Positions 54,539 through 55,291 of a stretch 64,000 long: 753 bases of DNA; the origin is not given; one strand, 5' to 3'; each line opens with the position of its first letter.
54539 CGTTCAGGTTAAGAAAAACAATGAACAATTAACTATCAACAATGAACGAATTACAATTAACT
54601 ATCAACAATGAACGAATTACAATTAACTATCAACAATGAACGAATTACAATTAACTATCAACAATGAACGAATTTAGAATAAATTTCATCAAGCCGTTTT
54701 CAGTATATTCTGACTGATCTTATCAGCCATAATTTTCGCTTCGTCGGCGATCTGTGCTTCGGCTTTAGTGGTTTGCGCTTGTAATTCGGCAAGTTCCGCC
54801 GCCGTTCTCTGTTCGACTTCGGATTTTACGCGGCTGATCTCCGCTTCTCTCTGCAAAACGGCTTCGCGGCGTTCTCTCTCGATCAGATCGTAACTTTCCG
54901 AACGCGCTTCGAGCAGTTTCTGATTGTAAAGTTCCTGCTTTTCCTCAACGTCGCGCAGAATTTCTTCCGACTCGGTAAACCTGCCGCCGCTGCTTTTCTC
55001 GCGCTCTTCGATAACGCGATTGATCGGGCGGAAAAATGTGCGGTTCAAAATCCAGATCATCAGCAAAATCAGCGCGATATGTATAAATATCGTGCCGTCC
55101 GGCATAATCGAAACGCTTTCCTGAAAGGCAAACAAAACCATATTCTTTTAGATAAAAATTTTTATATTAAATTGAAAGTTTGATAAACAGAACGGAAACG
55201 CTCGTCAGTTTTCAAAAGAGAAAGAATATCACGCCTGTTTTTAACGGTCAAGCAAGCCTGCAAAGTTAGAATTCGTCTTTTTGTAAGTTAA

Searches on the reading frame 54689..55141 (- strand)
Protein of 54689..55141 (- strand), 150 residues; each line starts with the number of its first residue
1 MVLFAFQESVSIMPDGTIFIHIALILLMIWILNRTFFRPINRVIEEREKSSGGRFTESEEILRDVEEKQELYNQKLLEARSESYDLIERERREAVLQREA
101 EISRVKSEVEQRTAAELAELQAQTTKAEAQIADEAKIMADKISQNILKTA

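Call 5: search_protein_families(library=pfam, proteins=[window:54689-55141:-], max_evalue=0.01)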
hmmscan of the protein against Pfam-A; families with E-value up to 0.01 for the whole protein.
window:54689-55141:- (150 aa): 1 family
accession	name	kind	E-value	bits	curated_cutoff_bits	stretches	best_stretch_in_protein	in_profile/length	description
PF00430.23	ATP-synt_B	-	5e-11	43.2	28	1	17-147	1-131/132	ATP synthase B/B' CF(0)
